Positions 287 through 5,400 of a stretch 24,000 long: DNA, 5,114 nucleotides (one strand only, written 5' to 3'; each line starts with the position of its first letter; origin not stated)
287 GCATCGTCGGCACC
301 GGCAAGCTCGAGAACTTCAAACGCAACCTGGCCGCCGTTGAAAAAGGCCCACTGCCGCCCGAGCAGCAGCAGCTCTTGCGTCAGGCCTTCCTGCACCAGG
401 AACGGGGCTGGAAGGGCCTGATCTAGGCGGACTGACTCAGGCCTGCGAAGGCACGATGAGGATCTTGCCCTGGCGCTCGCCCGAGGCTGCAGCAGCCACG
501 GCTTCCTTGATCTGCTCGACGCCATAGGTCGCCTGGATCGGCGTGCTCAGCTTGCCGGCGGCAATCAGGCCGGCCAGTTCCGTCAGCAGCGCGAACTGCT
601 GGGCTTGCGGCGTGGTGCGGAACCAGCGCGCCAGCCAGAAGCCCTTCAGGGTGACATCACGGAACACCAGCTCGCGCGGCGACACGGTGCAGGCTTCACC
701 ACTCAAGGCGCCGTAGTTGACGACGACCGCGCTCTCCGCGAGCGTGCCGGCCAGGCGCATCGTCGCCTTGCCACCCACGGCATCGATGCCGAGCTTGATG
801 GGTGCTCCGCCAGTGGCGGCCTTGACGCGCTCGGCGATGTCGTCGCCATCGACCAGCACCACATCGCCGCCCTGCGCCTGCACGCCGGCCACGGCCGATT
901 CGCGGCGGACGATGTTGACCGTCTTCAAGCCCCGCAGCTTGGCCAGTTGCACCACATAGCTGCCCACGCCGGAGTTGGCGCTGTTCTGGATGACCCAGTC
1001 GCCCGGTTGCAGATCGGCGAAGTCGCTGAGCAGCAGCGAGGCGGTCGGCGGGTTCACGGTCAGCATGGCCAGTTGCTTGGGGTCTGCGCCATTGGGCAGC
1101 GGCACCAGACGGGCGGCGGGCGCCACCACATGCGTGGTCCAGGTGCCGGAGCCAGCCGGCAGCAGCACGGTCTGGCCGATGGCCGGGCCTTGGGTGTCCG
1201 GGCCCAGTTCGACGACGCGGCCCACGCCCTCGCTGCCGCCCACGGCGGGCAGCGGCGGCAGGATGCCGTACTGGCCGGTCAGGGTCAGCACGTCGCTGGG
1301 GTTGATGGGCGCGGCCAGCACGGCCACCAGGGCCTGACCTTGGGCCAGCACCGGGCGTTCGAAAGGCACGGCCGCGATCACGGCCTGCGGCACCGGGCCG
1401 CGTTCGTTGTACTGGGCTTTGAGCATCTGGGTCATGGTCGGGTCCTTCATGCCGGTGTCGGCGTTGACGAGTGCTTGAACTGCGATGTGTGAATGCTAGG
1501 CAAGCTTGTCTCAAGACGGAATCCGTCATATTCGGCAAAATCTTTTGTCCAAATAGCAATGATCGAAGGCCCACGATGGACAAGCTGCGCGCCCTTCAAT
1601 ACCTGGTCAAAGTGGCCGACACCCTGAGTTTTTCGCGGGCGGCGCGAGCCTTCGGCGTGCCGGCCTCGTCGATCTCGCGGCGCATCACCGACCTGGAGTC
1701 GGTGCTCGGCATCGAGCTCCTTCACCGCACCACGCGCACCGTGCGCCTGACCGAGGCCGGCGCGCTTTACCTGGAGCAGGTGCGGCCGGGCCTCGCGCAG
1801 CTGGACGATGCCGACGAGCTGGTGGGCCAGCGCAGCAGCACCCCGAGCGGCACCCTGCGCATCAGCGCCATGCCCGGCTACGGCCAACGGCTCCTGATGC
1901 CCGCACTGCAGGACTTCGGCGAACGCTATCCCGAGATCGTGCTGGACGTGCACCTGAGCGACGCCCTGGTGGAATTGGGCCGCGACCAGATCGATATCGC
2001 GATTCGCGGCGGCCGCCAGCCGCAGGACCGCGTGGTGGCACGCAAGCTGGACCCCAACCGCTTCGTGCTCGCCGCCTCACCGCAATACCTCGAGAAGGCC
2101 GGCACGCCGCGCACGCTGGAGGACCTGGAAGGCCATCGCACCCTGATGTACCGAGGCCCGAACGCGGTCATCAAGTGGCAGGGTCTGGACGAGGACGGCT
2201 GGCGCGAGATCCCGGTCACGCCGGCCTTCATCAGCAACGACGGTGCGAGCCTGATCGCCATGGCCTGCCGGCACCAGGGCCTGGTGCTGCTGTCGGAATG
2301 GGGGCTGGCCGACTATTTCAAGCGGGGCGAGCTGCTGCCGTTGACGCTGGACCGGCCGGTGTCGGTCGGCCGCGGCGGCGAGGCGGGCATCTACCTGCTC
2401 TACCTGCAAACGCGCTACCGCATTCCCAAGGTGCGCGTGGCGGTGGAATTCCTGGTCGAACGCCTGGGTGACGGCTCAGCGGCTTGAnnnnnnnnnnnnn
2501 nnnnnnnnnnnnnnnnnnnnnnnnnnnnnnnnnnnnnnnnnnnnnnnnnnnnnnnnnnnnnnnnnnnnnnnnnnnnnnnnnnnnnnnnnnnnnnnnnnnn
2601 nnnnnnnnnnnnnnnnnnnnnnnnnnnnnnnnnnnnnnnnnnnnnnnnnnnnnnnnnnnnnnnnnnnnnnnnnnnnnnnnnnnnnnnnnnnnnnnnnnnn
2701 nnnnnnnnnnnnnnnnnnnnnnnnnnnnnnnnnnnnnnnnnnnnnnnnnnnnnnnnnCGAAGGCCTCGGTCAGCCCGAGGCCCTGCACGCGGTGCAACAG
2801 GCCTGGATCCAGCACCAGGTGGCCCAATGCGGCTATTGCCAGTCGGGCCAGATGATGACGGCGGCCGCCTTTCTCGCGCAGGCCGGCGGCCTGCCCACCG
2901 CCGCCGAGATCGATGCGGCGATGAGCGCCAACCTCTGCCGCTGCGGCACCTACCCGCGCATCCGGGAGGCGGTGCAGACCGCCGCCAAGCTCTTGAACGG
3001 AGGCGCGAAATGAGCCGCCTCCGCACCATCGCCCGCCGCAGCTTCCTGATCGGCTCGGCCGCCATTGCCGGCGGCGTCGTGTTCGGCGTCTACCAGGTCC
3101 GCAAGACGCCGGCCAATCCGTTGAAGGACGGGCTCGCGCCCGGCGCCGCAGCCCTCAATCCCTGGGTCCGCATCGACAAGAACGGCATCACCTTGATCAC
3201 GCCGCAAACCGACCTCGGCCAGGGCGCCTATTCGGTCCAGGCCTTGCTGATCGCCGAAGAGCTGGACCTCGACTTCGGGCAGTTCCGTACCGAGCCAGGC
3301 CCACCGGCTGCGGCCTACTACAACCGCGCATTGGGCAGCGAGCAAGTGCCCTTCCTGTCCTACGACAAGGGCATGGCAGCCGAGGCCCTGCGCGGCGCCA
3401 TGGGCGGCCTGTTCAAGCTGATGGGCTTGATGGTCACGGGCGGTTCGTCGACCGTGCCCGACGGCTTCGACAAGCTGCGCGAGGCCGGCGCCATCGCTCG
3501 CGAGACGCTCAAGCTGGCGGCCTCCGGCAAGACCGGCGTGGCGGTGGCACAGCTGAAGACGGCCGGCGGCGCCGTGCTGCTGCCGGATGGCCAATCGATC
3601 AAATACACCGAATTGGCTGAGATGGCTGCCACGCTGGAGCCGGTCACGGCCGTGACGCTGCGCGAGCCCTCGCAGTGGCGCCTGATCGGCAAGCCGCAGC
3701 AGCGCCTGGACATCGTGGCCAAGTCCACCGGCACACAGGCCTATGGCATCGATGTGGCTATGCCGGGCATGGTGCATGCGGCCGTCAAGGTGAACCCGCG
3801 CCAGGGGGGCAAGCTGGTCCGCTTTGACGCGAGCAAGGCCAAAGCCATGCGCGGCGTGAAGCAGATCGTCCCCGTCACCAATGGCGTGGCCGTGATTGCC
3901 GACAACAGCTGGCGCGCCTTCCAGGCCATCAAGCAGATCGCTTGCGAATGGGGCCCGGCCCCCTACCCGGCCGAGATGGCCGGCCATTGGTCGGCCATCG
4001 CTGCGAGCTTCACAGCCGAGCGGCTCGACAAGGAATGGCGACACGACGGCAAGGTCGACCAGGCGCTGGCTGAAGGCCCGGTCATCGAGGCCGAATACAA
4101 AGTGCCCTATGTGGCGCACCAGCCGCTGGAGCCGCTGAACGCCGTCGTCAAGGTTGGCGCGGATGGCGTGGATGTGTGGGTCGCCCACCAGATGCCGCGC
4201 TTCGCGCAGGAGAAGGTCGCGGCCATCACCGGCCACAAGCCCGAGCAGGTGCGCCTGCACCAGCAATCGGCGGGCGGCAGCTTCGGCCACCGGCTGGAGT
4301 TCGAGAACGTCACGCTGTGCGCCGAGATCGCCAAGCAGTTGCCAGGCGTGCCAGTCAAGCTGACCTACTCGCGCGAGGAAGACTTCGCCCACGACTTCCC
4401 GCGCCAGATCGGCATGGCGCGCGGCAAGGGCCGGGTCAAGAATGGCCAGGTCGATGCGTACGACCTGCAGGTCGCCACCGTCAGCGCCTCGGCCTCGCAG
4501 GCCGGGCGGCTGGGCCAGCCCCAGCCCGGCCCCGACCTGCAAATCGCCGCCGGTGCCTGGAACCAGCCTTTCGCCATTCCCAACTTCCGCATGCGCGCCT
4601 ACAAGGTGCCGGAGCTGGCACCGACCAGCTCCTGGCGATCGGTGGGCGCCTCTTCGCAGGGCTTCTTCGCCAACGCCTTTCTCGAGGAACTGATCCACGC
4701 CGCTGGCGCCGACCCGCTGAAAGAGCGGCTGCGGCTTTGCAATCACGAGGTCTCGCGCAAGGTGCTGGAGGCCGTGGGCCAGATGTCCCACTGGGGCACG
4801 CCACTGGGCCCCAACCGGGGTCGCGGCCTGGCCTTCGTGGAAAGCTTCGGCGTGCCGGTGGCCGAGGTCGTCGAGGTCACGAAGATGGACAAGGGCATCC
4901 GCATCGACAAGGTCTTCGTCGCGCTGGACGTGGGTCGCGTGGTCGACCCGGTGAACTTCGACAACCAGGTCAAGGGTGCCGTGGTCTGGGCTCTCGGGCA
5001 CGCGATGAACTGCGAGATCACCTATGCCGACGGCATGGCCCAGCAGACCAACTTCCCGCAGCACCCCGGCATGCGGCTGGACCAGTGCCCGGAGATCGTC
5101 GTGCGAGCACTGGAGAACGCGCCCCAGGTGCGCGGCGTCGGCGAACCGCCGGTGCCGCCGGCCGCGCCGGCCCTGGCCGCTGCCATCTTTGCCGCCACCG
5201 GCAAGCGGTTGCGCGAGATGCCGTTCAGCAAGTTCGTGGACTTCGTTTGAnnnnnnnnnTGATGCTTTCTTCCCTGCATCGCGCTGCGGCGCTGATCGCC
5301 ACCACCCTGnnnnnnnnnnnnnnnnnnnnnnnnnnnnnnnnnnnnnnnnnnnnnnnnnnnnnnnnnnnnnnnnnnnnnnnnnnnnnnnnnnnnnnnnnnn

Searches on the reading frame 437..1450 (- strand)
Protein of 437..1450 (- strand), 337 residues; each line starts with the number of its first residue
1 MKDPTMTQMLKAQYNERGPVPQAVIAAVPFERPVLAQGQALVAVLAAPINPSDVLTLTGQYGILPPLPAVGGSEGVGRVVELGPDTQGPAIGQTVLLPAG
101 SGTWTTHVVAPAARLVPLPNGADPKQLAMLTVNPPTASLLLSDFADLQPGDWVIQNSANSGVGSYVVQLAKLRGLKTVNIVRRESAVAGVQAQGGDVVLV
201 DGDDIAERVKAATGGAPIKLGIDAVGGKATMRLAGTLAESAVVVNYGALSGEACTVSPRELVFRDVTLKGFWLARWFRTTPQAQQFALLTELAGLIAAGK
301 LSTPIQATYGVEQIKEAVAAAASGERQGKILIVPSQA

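Call 17: search_protein_families(library=pfam, proteins=[window:437-1450:-])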
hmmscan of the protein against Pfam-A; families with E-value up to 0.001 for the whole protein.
window:437-1450:- (337 aa): 3 families
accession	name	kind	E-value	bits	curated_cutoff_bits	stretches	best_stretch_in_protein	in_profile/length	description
PF00107.32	ADH_zinc_N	-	6e-15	55.8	31.8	1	161-285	1-125/129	Zinc-binding dehydrogenase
PF08240.17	ADH_N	-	1.6e-13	51.2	23.5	1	37-119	2-103/104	Alcohol dehydrogenase GroES-like domain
PF13602.12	ADH_zinc_N_2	-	9.8e-13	49.6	27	1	206-332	11-134/134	Zinc-binding dehydrogenase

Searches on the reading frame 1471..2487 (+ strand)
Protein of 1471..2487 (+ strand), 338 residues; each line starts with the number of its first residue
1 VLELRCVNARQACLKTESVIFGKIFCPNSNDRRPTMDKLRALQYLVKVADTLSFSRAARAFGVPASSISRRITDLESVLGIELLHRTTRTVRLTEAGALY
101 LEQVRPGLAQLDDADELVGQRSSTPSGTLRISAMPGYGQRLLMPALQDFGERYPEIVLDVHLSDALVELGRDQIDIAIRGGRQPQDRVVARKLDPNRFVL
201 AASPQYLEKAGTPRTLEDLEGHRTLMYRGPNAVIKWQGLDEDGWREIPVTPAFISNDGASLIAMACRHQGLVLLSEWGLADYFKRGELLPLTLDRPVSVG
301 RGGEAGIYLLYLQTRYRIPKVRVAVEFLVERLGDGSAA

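Call 17: search_protein_families(library=pfam, proteins=[window:1471-2487:+])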
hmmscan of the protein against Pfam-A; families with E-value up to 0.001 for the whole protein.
window:1471-2487:+ (338 aa): 3 families
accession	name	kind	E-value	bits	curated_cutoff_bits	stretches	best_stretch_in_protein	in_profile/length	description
PF03466.25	LysR_substrate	-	2.1e-37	129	28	1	124-332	3-208/209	LysR substrate binding domain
PF00126.33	HTH_1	-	6.5e-20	71.3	26.6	1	39-97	1-59/60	Bacterial regulatory helix-turn-helix protein, lysR family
PF05225.22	HTH_psq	-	5.1e-05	23.4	20.4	1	41-72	8-37/45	helix-turn-helix, Psq domain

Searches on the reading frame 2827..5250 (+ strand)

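Call 17: search_protein_families(library=pfam, proteins=[window:2827-5250:+])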
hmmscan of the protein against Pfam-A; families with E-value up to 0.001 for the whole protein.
window:2827-5250:+ (807 aa): 2 families
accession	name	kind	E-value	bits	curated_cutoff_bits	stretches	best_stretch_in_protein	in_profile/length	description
PF02738.23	MoCoBD_1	-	1e-28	100.5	27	1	403-636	12-242/244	Molybdopterin cofactor-binding domain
PF20256.3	MoCoBD_2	-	4.5e-18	66.2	27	1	659-743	186-271/283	Molybdopterin cofactor-binding domain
